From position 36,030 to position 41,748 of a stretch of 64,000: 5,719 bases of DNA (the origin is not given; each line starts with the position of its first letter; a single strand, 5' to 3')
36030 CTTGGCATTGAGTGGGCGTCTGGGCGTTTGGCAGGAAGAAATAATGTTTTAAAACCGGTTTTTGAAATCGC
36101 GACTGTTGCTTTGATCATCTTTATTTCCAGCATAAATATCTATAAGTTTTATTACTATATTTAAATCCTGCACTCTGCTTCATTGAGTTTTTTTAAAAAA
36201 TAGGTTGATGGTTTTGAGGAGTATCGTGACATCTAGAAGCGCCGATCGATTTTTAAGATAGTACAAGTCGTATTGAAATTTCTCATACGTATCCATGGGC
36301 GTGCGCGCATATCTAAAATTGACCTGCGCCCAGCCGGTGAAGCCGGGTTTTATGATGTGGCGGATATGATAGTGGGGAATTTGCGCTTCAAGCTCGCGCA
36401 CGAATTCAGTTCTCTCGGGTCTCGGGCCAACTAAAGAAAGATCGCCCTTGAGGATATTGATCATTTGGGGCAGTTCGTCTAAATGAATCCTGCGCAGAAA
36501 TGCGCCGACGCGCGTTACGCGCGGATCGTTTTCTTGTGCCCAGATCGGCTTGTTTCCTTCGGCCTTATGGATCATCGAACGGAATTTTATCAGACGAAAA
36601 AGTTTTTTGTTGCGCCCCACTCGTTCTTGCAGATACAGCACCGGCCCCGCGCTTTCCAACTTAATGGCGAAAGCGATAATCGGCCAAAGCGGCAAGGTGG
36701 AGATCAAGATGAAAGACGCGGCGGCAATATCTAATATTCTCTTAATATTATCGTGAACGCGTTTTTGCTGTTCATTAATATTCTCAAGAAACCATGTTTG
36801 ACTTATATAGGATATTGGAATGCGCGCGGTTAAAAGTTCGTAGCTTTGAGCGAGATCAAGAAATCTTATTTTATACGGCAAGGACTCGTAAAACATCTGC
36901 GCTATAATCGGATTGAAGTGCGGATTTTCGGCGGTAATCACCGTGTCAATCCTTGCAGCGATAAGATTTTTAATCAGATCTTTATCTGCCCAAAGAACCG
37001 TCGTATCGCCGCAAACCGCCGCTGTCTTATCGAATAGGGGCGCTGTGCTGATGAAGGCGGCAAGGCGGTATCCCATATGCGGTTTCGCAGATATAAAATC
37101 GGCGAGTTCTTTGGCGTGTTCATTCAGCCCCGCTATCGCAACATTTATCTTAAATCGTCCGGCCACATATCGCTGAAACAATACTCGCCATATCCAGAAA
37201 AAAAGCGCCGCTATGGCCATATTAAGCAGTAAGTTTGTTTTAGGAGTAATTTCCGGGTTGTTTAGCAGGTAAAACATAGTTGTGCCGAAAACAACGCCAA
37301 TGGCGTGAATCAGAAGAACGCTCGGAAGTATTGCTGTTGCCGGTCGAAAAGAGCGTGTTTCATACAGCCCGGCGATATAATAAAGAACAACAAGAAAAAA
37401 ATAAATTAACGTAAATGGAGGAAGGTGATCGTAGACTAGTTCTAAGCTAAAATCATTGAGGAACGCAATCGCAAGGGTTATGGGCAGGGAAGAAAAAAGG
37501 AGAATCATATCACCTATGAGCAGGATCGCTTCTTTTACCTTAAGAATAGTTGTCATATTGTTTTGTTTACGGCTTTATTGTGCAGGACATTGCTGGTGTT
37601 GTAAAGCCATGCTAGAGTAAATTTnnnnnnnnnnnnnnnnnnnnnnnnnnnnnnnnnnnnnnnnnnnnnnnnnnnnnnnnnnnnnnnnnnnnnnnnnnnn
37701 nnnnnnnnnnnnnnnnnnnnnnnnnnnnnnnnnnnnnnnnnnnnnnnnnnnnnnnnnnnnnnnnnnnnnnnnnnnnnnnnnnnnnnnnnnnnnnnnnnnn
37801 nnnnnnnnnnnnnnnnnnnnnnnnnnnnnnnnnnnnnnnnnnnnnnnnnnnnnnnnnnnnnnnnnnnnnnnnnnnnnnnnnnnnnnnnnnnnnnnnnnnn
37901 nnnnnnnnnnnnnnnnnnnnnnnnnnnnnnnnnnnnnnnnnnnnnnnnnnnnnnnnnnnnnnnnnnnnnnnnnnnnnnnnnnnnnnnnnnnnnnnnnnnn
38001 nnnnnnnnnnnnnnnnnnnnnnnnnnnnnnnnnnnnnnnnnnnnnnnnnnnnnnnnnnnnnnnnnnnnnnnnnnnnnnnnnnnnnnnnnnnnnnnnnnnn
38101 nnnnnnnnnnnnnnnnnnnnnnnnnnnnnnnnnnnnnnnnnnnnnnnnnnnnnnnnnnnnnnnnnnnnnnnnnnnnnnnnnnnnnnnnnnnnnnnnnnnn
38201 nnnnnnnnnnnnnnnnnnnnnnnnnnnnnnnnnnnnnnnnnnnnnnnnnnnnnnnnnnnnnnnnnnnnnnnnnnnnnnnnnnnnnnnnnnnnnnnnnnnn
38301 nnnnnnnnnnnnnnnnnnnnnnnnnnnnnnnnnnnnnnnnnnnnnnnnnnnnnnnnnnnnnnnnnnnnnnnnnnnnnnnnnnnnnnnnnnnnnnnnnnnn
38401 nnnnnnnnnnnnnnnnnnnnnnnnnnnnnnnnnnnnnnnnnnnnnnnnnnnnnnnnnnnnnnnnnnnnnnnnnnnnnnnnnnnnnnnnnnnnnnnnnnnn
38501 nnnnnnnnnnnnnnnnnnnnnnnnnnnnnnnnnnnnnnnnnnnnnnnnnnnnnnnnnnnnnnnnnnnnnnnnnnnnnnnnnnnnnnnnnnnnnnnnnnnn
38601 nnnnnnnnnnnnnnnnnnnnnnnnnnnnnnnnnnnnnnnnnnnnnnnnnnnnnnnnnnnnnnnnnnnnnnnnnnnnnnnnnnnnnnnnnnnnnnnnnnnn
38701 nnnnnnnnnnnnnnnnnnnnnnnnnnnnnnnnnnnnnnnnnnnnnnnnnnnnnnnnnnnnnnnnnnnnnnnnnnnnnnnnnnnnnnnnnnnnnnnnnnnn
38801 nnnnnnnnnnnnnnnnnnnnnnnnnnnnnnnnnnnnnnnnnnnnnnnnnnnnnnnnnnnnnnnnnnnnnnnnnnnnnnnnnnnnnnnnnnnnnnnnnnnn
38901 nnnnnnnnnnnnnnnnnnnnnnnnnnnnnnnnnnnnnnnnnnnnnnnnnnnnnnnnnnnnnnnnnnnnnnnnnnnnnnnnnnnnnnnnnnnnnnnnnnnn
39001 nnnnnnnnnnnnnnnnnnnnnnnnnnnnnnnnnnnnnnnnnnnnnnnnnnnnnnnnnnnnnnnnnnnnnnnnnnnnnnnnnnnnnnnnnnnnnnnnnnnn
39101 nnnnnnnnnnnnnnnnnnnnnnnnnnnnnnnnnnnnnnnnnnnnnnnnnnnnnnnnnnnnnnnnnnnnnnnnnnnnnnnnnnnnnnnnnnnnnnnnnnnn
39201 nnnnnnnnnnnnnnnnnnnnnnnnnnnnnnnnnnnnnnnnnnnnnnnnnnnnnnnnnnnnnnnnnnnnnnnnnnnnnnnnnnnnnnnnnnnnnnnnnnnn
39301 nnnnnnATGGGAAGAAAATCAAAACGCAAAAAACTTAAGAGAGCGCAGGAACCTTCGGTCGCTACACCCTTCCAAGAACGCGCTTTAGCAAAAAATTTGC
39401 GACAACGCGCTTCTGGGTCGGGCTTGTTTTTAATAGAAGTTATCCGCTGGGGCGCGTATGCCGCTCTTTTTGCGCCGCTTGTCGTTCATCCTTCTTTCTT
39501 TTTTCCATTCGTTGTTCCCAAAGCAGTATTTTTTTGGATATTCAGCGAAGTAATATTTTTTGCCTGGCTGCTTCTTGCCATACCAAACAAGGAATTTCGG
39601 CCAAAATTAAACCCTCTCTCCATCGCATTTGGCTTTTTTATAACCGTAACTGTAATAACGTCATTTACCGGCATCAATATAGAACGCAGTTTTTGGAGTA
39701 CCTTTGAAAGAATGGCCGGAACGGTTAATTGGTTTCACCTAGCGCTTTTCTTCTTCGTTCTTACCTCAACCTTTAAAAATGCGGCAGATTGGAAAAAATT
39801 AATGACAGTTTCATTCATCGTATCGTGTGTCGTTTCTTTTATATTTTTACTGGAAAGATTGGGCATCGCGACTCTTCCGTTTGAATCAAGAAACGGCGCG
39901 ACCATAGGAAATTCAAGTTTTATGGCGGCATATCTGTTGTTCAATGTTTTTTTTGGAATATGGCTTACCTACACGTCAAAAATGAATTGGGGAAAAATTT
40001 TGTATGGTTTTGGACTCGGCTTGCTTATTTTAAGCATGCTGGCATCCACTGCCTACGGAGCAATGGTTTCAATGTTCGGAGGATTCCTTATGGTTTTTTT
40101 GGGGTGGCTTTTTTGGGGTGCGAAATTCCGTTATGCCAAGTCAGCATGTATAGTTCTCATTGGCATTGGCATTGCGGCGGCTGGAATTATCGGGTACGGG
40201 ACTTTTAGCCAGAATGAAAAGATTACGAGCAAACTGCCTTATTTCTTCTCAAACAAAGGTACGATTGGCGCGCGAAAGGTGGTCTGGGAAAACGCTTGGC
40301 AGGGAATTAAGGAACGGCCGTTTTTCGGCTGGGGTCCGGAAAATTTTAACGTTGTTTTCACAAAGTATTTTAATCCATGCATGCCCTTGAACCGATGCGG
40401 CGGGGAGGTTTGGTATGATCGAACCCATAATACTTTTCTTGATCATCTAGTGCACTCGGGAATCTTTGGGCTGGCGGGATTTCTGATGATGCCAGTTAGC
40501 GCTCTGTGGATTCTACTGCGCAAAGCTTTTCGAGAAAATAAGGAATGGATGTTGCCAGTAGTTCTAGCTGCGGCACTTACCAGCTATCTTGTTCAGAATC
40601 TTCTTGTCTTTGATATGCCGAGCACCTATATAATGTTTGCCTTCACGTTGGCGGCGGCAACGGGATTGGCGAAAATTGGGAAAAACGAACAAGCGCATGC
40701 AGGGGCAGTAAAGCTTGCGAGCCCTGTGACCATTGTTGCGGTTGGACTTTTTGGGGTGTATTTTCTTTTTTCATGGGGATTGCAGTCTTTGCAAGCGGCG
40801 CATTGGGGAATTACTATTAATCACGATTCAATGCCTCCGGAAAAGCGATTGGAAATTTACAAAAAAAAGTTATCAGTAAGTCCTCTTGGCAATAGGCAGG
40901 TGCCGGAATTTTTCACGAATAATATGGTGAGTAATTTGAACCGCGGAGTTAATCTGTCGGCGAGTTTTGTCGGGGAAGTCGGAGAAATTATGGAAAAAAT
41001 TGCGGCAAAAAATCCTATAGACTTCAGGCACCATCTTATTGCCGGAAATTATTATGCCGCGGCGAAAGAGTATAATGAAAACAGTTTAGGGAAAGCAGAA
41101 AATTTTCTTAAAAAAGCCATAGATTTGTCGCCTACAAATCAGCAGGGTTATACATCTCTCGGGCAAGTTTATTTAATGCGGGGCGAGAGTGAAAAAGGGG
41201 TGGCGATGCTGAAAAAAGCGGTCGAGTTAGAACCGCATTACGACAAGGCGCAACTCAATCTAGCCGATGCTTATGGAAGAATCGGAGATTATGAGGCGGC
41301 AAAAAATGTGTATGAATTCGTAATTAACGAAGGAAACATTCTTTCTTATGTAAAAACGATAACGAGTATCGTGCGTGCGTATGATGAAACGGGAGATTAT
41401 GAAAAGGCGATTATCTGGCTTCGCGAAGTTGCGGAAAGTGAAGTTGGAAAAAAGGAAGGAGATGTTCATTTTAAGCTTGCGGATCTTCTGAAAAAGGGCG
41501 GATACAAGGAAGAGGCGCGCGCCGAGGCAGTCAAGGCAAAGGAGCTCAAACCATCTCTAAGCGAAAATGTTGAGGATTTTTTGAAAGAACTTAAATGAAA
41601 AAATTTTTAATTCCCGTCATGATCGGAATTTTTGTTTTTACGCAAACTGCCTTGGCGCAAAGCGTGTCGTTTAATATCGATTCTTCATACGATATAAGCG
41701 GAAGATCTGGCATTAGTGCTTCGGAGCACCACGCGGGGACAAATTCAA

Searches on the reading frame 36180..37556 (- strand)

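Call 33: search_protein_families(library=ncbifam, proteins=[window:36180-37556:-], max_evalue=0.00001)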
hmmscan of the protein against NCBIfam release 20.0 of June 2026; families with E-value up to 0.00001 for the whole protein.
window:36180-37556:- (458 aa): 10 families
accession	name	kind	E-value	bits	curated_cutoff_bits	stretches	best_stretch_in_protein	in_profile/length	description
TIGR03025.1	EPS_sugtrans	subfamily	1.5e-109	367.2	295.55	1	16-457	3-442/445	exopolysaccharide biosynthesis polyprenyl glycosylphosphotransferase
TIGR03013.1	EpsB_2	subfamily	1.4e-98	330.9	393.35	1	16-452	3-435/443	TIGR03013 family XrtA/PEP-CTERM system glycosyltransferase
TIGR03023.1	WcaJ_sugtrans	equivalog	7.1e-93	312.3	410.75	1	16-456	3-449/453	undecaprenyl-phosphate glucose phosphotransferase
TIGR03022.1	WbaP_sugtrans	subfamily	4.9e-64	217.3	403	1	12-455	1-451/456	undecaprenyl-phosphate galactose phosphotransferase WbaP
NF007518.0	PRK10124.1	equivalog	7.9e-51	173.2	684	1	16-451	25-455/464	undecaprenyl-phosphate glucose phosphotransferase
NF050817.1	PolSacchBiosHfsE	equivalog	6.9e-45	153.6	750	1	84-451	87-457/467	polysaccharide biosynthesis protein HfsE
NF052601.1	undeca_RfbP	equivalog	1.6e-44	152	330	1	261-453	34-235/244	undecaprenyl-phosphate galactose phosphotransferase family protein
NF041877.1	EPS_EpsZ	equivalog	8.1e-36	123.6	800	1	254-452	248-451/459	exopolysaccharide biosynthesis polyisoprenyl-phosphate hexose-1-phosphate transferase EpsZ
NF011751.0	PRK15204.1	equivalog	2.1e-32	112.4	907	1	252-455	260-471/476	undecaprenyl-phosphate galactose phosphotransferase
NF045514.1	glycotran_HepC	equivalog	1.4e-23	83.4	140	1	259-380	104-211/220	heterocyst development glycosyltransferase HepC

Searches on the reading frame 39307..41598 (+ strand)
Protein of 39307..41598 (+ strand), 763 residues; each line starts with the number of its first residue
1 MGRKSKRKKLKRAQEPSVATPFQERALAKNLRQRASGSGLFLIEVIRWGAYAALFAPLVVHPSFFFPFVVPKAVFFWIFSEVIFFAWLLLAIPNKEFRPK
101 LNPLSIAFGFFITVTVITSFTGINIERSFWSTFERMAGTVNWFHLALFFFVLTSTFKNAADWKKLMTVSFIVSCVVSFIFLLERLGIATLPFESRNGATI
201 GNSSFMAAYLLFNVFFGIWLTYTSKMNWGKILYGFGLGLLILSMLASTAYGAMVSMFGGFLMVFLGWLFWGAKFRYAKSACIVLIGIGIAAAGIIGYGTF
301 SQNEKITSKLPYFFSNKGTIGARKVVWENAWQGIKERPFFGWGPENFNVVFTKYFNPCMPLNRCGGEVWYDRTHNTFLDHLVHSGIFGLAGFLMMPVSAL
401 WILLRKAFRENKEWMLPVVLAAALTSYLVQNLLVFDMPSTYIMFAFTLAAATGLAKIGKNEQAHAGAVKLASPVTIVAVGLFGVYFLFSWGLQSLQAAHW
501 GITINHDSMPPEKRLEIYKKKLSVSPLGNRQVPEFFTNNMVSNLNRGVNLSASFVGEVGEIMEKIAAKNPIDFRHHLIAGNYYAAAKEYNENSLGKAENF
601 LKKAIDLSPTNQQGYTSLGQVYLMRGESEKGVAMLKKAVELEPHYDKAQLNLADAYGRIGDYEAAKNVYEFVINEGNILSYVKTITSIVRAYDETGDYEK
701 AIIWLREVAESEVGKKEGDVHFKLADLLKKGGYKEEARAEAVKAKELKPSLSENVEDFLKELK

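Call 33: search_protein_families(library=ncbifam, proteins=[window:39307-41598:+], max_evalue=0.00001)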
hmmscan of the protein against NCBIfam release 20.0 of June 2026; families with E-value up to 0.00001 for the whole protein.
window:39307-41598:+ (763 aa): 7 families
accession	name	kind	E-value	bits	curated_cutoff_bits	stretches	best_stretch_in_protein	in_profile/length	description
NF040959.1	MamA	equivalog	8.3e-15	54.8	200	2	615-750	40-171/204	magnetosome protein MamA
TIGR02917.1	PEP_TPR_lipo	equivalog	3.4e-12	45.1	312.2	1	560-669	554-658/899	XrtA/PEP-CTERM system TPR-repeat protein PrsT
TIGR03504.1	FimV_Cterm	subfamily_domain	2.5e-07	30.6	30.65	0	648-677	1-30/44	FimV/HubP family polar landmark protein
NF008756.0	PRK11788.1-4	equivalog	6.8e-07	28.6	474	1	613-751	181-315/389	lipopolysaccharide assembly protein LapB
TIGR02521.1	type_IV_pilW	equivalog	8e-07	28.8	154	1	613-671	32-90/234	type IV pilus biogenesis/stability protein PilW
NF033920.0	C39_PA2778_fam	equivalog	1e-06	28.4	150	0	575-670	152-248/255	PA2778 family cysteine peptidase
NF033762.1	social_mot_Tgl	equivalog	8.1e-06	25.3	225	0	590-702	43-156/252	social motility TPR repeat lipoprotein Tgl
